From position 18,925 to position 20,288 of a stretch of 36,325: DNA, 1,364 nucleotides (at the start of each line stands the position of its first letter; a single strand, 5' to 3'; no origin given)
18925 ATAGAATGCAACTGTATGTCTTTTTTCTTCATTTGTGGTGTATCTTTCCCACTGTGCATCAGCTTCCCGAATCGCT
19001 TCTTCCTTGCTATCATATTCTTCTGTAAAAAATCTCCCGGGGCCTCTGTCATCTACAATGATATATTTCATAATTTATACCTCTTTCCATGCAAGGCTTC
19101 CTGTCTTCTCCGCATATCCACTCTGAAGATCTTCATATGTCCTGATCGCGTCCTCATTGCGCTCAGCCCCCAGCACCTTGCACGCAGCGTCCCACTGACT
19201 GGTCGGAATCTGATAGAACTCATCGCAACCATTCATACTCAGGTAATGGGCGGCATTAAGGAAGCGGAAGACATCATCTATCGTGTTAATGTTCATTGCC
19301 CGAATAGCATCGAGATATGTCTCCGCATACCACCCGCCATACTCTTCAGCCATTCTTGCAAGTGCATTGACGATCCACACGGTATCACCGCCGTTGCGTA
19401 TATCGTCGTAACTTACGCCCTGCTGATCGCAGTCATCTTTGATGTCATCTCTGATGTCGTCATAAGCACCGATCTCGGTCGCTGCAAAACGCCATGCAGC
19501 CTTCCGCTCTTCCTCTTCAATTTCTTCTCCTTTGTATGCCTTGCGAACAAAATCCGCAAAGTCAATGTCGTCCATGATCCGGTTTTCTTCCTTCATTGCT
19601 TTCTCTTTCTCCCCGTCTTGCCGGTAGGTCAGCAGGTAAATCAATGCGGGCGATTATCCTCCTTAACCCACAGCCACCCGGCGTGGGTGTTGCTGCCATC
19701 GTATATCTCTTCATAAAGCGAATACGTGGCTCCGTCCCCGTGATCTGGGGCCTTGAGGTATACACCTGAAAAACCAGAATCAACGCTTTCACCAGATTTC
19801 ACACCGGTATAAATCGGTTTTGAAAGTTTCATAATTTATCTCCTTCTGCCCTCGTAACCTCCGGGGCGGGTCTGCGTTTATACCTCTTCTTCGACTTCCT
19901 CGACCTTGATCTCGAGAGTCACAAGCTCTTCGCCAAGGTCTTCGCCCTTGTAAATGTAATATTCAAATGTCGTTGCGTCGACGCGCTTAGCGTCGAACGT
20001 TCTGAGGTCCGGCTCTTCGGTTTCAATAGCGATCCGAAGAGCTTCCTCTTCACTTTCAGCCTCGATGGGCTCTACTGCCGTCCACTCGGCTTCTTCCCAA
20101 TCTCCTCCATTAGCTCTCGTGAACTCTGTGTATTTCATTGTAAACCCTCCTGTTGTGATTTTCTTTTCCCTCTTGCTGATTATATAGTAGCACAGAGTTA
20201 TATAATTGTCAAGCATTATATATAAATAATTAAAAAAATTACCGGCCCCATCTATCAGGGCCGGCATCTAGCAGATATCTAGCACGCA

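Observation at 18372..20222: Five-gene operon of small, mostly acidic proteins ending in an RHH protein, next to attP: a candidate anti-defence (acr/aca-like) locus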

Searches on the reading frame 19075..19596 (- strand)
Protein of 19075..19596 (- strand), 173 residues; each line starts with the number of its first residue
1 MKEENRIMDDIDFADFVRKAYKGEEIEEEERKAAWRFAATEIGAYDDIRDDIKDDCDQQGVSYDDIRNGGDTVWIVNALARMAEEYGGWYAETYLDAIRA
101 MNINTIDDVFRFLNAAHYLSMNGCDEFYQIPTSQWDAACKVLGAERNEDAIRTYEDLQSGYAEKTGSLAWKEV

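Call 5: search_protein_families(library=pfam, proteins=[window:19075-19596:-], max_evalue=0.1)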
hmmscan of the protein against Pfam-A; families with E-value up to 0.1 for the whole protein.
window:19075-19596:- (173 aa): 0 families

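Call 6: search_protein_families(library=phrogs, proteins=[window:19075-19596:-], max_evalue=0.1)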
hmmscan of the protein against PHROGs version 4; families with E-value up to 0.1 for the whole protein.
window:19075-19596:- (173 aa): 0 families

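Call 8: search_protein_families(library=ncbifam, proteins=[window:19075-19596:-], max_evalue=0.1)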
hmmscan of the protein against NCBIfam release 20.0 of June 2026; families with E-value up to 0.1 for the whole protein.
window:19075-19596:- (173 aa): 0 families

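Call 9: search_protein_families(library=padloc, proteins=[window:19075-19596:-], max_evalue=0.1)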
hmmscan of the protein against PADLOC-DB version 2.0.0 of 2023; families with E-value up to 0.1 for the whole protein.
window:19075-19596:- (173 aa): 0 families

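Call 12: search_solved_structures(query=window:19075-19596:-, max_evalue=10)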
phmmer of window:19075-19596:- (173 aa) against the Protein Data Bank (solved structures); distinct sequences matched with E-value up to 10: 4.
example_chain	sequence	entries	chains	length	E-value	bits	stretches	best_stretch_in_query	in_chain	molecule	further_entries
2bwm_A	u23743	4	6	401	0.0013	22.2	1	47-124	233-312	PSATHYRELLA VELUTINA LECTIN PVL | PSATHYRELLA VELUTINA LECTIN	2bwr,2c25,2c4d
4up4_A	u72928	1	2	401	0.0015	22.1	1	47-124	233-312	LECTIN PVL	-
5mb4_A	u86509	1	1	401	0.0054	20.3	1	60-126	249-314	GlcNAc specific lectin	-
4tqj_A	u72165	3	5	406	0.06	16.9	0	78-131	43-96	Lectin 2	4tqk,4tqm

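Call 14: find_homologous_proteins(query=window:19075-19596:-)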
Query window:19075-19596:- (173 aa): 2 proteins with E <= 0.001 among 40 candidates.
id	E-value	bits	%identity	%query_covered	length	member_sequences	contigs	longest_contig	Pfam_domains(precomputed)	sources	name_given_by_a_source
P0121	1.4e-99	349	89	100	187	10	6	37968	-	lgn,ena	-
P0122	8.5e-82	292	79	98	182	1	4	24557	-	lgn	-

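Call 15: find_encoding_contigs(protein=P0121, flank=6000, max_places=6)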
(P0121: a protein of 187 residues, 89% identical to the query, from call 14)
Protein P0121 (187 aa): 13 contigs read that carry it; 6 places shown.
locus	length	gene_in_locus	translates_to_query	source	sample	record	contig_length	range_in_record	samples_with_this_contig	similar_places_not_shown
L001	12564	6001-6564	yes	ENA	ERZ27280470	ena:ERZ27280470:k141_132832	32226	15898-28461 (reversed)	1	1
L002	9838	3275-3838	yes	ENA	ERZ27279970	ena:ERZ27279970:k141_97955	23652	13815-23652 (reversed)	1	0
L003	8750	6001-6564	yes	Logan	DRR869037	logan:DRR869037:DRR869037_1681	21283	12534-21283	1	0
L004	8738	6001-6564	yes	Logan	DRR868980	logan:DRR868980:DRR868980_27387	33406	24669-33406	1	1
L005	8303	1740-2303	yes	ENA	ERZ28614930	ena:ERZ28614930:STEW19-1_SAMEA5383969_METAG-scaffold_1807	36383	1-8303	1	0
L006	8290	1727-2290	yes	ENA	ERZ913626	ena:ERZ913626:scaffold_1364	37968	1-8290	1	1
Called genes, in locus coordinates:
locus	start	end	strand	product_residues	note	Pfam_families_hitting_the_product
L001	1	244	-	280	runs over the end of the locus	PF19808:DUF6291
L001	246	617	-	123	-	PF06356:DUF1064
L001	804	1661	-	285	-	PF03837:RecT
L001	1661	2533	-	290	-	PF07083:DUF1351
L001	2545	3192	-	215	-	PF09588:YqaJ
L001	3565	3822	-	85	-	-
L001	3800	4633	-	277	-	PF24703:DUF7666, PF01469:Pentapeptide_2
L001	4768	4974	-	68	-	PF12844:HTH_19, PF13560:HTH_31 (weak), PF01381:HTH_3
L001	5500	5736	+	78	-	-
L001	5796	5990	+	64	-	-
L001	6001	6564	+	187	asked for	-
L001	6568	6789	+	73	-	-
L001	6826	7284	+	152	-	-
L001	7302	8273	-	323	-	PF01510:Amidase_2, PF09374:PG_binding_3 (faint), PF01471:PG_binding_1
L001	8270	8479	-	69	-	PF16945:Phage_r1t_holin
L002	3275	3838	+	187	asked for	-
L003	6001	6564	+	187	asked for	-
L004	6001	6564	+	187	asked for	-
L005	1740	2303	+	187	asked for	-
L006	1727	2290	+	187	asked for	-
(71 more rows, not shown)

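Call 16: find_encoding_contigs(protein=P0122, flank=6000, max_places=4)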
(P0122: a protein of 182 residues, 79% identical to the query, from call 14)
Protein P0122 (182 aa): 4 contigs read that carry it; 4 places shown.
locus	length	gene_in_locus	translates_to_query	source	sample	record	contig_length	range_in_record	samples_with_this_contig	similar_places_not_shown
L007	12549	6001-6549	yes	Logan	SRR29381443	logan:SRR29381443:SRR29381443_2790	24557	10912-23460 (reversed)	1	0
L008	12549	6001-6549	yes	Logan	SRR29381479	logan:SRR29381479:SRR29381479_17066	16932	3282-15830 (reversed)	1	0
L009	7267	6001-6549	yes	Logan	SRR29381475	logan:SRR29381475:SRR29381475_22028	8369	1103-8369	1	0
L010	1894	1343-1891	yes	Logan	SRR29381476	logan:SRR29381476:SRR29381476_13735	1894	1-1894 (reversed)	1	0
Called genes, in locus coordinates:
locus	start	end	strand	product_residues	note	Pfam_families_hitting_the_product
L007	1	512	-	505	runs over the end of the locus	PF18998:Flg_new_2 (faint), PF09479:Flg_new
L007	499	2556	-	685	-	-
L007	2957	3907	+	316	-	-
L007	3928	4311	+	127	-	-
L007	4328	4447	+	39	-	-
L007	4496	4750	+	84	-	-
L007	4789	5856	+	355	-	-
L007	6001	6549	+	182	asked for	-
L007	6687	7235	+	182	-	-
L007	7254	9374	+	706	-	PF01653:DNA_ligase_aden, PF03120:OB_DNA_ligase, PF00533:BRCT, PF12738:PTCB-BRCT (weak)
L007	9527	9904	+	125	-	PF01476:LysM (weak)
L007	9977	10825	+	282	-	-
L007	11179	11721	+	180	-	-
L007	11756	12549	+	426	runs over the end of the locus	PF04997:RNA_pol_Rpb1_1 (faint)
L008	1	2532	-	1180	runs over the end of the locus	PF18998:Flg_new_2 (faint), PF09479:Flg_new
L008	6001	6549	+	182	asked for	-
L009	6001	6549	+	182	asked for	-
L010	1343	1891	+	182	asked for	-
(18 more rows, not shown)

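Call 66: predict_structure(alignment_id=A4)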
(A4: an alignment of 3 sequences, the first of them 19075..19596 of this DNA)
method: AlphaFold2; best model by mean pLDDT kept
length: 173 residues; sequences in the alignment: 3
mean_pLDDT: 66.0   pTM: 0.56
mean pLDDT of the five models: 66.0, 43.4, 42.6, 41.8, 38.6
residues with pLDDT >= 90: 6; 70-90: 70; 50-70: 65; < 50: 32
segments of 3 or more residues with pLDDT < 50: 1-8, 41-47, 66-70, 81-87, 171-173
pLDDT, mean of each block of 10 residues (from residue 1): 41 63 64 56 48 55 50 53 51 77 83 80 81 90 83 84 70 42
secondary structure, 60 per line:
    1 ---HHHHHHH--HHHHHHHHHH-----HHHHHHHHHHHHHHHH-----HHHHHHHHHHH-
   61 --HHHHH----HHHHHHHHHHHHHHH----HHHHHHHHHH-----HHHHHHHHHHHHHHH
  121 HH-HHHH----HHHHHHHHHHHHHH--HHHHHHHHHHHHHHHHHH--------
elements in order: H4-10 H13-22 H28-43 H49-59 H63-67 H72-86 H91-100 H106-122 H124-127 H132-145 H148-165

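Call 72: fold_search(model_id=the predicted structure, library=pdb)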
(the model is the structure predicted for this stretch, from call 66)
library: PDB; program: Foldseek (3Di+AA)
matches with E <= 10: 427; with E <= 0.001: 0
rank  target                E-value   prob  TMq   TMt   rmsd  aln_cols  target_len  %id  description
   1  3iqj_A                1.4e-01  0.72  0.33  0.27  12.7       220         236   16  Crystal Structure of human 14-3-3 sigma in Complex with Raf1 peptide (10mer) (released 2010-09-01)
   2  5ok9_A                1.4e-01  0.69  0.34  0.27  13.7       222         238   18  CH1 chimera of human 14-3-3 sigma with the HSPB6 phosphopeptide in a conformation with swapped phosphopeptides (released 2017-10-11)
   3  8vsl_A                1.4e-01  0.69  0.33  0.27  12.8       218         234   16  Binary structure of 14-3-3 sigma and ARAF phosphopeptide (pS214) (released 2025-03-19)
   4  8anc_A                1.5e-01  0.75  0.34  0.27  14.0       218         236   15  14-3-3 sigma sirtuin-3 phospho-peptide complex (released 2023-08-16)
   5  6hmu_A                1.7e-01  0.69  0.33  0.26  13.6       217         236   16  Ternary complex of Estrogen Receptor alpha peptide and 14-3-3 sigma C45 mutant bound to disulfide fragment PPI stabili (released 2019-02-27)
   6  9sae_A                1.7e-01  0.66  0.34  0.28  12.9       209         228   19  14-3-3sigma protein binding to ChREBP peptide and macrocycle 4 (released 2026-01-14)
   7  6y3o_A                1.7e-01  0.66  0.33  0.27  12.7       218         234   16  14-3-3 Sigma in complex with phosphorylated CAMKK2 peptide (released 2020-10-14)
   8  3p1r_A                1.7e-01  0.63  0.34  0.27  13.2       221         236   17  Crystal structure of human 14-3-3 sigma C38V/N166H in complex with TASK-3 peptide (released 2011-10-12)
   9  6xxc_A                1.8e-01  0.69  0.33  0.27  13.6       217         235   16  Ternary complex of 14-3-3 sigma (C38N), Estrogen Related Receptor gamma (DBD) phosphopeptide, and disulfide PPI stabil (released 2020-11-18)
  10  6fbb_A                1.9e-01  0.75  0.36  0.29  12.7       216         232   15  Crystal structure of 14-3-3 sigma in complex with wild-type Shroom3 (released 2018-03-14)
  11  9gg7_A                1.9e-01  0.66  0.34  0.27  13.1       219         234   16  Crystal structure of 14-3-3 sigma dC - C38N in complex with Tau pS324 peptide and covalent stabilizer 187 (released 2025-08-27)
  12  6siq_A                1.9e-01  0.60  0.34  0.28  13.6       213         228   17  Fragment AZ-012 binding at the p53pT387/14-3-3 sigma interface (released 2020-06-17)
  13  6t80_D                2.0e-01  0.69  0.36  0.30  12.7       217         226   18  Human 14-3-3 sigma fused to the AANAT peptide including phosphoserine-205 (released 2020-11-18)
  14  5oma_D                2.0e-01  0.60  0.34  0.28  13.2       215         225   16  CH3 chimera of human 14-3-3 sigma with the StARD1 peptide including Ser57 (released 2017-10-11)
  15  8b2i_A                2.1e-01  0.66  0.33  0.26  13.6       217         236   16  Ternary structure of 14-3-3s, ERRg phosphopeptide and dual-reactive compound 4 (released 2023-03-29)
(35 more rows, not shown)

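Call 84: find_related_loci(query=A4, collection=genome_contigs, flank=6000)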
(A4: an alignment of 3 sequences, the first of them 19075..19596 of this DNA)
Query A4 (173 aa) in genome_contigs; peptide patterns used: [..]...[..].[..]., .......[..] (x = any residue, [..] = any of these).
183 stretches matched a pattern, but none encodes a relative of the query by tblastn (E <= 1e-3).

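Call 94: search_dna_similar(query=window:19075-19596:-, collection=phages, mode=protein, max_evalue=1, max_rows=15)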
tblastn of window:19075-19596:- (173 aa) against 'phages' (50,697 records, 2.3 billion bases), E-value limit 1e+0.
No match.

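Call 95: search_dna_similar(query=window:19075-19596:-, collection=plasmids, mode=protein, max_evalue=1, max_rows=15)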
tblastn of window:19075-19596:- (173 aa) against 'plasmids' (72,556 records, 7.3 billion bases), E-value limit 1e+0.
No match.

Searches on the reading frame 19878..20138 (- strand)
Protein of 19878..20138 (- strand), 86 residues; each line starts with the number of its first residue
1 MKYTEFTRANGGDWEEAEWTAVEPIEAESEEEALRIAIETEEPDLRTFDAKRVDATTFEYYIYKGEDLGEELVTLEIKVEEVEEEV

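Call 5: search_protein_families(library=pfam, proteins=[window:19878-20138:-], max_evalue=0.1)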
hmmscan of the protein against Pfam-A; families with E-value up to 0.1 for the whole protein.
window:19878-20138:- (86 aa): 0 families

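Call 6: search_protein_families(library=phrogs, proteins=[window:19878-20138:-], max_evalue=0.1)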
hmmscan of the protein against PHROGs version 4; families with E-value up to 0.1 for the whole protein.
window:19878-20138:- (86 aa): 0 families

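Call 8: search_protein_families(library=ncbifam, proteins=[window:19878-20138:-], max_evalue=0.1)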
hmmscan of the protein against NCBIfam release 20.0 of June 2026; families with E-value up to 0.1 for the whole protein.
window:19878-20138:- (86 aa): 0 families

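Call 9: search_protein_families(library=padloc, proteins=[window:19878-20138:-], max_evalue=0.1)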
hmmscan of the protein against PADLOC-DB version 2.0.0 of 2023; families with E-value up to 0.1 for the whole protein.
window:19878-20138:- (86 aa): 0 families

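Call 41: search_protein_representatives(protein=window:19878-20138:-)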
Query: 86 residues. Proteins with E-value up to 0.001 (for the whole library): 5; up to 1e-10: 1; up to 1e-30: 1. The best 5 are listed.
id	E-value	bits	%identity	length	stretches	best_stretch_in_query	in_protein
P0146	3.9e-31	122.6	84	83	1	2-84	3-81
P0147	7.6e-08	48.4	47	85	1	1-84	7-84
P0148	1.4e-06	44.5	44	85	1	2-84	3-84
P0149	1.7e-05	41.0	45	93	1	1-83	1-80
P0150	4.1e-04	36.6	45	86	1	5-85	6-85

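Call 65: search_solved_structures(query=A6, max_evalue=10)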
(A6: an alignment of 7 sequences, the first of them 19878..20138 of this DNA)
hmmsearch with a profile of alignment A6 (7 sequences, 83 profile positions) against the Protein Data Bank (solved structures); distinct sequences matched with E-value up to 10: 5.
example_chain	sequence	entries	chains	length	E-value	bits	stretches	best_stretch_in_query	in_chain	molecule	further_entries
3tdn_A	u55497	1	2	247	0.0025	21.5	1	44-68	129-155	FLR SYMMETRIC ALPHA-BETA TIM BARREL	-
4j9j_A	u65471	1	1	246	0.073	16.8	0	44-68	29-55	Imidazole glycerol phosphate synthase subunit HisF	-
4ojh_A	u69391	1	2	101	0.27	14.9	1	26-67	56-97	Acylphosphatase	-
3cwo_X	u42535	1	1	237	0.69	13.7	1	44-68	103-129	beta/alpha-barrel protein based on 1THF and 1TMY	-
2lle_A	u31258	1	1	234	1.2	12.9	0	45-68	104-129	Chemotaxis protein CheY, Imidazole glycerol phosphate synthase subunit HisF chimera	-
